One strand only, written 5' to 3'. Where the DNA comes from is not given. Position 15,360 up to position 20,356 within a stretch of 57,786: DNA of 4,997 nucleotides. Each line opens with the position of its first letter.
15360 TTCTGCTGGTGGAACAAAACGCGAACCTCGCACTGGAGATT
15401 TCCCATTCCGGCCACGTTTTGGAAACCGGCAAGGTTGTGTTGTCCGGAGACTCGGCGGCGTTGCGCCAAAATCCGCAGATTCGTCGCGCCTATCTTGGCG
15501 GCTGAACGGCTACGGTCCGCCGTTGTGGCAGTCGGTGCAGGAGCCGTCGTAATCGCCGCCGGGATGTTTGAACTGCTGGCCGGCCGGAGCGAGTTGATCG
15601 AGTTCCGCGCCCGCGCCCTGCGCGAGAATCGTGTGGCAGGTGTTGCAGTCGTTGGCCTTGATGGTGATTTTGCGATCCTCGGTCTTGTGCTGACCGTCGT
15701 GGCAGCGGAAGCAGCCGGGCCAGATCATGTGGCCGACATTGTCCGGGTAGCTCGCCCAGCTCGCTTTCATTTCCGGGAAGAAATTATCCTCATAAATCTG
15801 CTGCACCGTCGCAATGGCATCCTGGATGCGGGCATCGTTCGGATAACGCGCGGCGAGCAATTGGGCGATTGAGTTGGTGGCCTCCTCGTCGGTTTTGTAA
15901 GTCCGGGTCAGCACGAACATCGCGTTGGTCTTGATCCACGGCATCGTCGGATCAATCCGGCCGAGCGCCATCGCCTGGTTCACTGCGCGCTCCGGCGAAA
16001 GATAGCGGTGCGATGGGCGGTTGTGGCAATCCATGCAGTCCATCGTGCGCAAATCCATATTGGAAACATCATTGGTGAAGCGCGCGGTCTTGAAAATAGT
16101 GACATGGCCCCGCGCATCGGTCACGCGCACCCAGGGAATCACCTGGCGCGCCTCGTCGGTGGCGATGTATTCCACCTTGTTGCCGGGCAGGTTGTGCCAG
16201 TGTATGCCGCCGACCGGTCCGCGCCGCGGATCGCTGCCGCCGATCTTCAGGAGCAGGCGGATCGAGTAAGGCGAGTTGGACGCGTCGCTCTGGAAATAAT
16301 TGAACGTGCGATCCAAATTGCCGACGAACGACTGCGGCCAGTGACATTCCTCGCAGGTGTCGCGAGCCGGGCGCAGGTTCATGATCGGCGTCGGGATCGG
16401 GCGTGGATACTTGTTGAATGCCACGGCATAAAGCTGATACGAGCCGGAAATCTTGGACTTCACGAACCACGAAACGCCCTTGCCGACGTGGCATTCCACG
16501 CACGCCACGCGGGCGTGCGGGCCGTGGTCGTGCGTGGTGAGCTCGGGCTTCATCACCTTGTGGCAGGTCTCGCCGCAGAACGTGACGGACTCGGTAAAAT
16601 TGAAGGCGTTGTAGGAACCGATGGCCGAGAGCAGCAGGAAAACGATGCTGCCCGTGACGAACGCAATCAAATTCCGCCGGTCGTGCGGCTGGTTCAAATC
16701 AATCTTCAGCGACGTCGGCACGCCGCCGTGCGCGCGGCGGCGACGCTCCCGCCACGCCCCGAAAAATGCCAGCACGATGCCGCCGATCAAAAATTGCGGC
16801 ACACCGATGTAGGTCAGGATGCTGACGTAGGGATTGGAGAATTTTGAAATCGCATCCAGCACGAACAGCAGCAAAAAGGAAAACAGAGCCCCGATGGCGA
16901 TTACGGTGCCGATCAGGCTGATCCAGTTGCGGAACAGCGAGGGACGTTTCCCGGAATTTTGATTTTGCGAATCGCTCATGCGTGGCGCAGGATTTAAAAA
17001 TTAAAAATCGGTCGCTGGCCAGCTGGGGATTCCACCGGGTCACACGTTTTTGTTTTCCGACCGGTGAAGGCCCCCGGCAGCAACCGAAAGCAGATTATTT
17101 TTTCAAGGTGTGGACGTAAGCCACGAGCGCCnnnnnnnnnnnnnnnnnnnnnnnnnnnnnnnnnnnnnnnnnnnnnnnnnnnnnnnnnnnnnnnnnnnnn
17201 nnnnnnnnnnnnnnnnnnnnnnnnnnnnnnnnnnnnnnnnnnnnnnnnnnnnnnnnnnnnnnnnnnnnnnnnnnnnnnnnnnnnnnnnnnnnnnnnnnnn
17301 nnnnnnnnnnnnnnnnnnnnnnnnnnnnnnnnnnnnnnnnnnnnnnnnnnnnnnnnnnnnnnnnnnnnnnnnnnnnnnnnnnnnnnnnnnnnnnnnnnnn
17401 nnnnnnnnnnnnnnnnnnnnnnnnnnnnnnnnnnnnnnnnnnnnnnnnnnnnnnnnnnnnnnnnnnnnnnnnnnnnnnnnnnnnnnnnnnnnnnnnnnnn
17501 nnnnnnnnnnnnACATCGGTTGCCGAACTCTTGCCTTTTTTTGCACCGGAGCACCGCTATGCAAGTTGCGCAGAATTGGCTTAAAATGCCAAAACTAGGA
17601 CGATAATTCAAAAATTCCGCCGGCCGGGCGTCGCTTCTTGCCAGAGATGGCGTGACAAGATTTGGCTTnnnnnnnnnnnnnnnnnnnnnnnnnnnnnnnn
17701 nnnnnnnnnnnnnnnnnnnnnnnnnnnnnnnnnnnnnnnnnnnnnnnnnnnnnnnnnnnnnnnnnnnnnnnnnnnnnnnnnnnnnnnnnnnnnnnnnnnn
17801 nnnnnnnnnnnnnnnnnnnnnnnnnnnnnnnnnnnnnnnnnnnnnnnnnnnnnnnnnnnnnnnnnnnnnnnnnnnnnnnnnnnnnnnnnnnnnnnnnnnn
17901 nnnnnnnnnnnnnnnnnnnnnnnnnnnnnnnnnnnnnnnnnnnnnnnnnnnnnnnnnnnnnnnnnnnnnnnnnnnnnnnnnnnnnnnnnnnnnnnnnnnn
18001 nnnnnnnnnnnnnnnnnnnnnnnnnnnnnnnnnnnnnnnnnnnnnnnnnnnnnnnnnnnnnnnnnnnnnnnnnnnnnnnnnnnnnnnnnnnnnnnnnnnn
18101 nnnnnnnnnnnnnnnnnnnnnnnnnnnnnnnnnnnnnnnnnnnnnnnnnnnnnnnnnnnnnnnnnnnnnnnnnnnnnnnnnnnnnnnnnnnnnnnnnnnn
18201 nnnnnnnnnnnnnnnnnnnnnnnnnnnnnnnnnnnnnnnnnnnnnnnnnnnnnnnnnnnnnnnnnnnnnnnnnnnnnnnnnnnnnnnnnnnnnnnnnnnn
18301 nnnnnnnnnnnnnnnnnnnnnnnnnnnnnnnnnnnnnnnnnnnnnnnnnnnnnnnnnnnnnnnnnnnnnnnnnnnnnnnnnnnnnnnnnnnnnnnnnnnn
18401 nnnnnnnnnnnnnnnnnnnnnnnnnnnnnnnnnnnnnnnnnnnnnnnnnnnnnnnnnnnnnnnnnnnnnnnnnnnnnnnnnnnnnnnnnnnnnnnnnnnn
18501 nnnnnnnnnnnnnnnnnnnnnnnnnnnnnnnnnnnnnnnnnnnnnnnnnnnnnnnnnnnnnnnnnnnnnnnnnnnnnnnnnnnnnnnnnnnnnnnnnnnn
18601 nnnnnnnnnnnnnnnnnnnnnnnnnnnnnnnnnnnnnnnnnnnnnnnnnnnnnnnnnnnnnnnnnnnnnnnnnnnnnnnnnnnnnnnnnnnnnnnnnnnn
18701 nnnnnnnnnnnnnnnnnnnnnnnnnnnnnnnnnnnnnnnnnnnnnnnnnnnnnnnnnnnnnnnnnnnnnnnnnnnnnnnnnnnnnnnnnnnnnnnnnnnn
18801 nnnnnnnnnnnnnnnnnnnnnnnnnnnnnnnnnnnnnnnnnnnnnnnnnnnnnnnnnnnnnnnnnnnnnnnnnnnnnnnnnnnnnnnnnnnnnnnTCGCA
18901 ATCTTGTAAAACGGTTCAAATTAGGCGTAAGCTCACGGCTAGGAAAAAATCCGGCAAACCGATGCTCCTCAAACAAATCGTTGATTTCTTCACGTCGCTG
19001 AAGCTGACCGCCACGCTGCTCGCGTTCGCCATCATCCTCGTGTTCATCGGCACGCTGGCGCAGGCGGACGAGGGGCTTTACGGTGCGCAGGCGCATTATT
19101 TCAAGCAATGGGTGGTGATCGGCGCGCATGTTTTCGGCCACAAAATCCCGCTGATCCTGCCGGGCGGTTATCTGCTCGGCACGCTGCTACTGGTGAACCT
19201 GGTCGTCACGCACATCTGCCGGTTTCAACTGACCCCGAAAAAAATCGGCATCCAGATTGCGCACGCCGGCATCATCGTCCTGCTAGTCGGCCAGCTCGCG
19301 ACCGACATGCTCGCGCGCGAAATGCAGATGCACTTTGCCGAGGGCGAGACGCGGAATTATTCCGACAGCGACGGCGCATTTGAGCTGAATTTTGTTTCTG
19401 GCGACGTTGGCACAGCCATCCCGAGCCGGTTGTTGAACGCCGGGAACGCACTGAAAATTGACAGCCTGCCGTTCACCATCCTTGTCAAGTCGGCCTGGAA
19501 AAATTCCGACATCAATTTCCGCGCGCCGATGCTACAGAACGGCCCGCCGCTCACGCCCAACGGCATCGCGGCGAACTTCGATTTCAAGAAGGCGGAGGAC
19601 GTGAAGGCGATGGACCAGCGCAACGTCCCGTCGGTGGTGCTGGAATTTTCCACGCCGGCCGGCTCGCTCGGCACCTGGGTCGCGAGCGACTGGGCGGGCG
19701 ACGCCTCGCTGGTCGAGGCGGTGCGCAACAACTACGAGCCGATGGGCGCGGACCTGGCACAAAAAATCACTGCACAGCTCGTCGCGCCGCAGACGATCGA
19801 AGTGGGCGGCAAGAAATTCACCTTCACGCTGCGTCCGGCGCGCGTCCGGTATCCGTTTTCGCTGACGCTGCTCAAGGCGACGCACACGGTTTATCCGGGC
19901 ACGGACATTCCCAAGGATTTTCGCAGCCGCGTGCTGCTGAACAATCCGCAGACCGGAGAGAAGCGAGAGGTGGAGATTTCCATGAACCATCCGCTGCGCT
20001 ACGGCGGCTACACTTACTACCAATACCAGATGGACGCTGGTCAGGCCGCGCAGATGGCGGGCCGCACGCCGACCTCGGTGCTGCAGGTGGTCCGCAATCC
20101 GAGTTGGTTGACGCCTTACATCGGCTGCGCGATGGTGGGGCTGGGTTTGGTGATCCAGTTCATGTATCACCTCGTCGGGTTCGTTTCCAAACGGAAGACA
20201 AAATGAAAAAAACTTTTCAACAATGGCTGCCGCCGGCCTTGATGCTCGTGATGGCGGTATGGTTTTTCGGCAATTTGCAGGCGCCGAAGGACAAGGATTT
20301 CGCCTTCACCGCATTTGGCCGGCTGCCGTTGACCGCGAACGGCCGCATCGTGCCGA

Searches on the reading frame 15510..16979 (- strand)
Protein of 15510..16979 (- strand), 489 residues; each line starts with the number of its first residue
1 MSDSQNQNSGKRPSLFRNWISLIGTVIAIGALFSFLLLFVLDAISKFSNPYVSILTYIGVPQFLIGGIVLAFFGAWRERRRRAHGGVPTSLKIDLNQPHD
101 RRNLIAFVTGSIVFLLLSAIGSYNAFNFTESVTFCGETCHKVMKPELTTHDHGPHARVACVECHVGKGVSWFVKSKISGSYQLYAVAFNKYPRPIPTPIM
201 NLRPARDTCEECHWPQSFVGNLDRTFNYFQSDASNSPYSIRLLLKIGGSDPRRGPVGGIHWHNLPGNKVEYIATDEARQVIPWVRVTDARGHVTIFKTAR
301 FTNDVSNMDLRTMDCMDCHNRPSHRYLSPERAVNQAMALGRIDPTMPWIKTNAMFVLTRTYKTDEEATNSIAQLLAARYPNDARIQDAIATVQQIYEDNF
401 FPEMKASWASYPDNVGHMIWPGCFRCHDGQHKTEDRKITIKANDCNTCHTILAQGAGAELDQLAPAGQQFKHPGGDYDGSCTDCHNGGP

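Call 47: search_protein_families(library=pfam, proteins=[window:15510-16979:-], max_evalue=0.00001)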
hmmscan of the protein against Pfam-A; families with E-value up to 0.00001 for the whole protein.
window:15510-16979:- (489 aa): 2 families
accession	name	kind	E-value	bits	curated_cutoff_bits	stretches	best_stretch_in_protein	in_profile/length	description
PF03264.19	Cytochrom_NNT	-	4.4e-11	43.3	24.1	1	102-191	6-99/174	NapC/NirT cytochrome c family, N-terminal region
PF14537.11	Cytochrom_c3_2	-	6.4e-07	30.2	25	0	422-487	8-66/79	Cytochrome c3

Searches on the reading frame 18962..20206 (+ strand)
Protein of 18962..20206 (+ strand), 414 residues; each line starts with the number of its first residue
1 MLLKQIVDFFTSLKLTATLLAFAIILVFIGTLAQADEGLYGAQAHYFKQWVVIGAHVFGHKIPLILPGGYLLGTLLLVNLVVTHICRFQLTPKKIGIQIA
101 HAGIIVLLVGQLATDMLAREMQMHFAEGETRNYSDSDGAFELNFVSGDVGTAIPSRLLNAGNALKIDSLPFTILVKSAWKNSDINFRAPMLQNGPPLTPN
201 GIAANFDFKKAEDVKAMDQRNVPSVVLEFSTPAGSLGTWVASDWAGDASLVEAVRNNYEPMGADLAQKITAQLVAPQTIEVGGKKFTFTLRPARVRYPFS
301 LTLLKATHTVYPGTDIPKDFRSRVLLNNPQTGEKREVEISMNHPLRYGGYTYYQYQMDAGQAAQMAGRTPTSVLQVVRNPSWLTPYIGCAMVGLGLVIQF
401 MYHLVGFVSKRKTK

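Call 47: search_protein_families(library=pfam, proteins=[window:18962-20206:+], max_evalue=0.00001)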
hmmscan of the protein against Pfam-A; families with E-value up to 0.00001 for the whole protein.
window:18962-20206:+ (414 aa): 1 family
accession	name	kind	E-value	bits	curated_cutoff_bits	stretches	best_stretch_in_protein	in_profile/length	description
PF05140.19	ResB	-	1.2e-15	57.8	24.6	1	297-365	205-273/486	ResB-like family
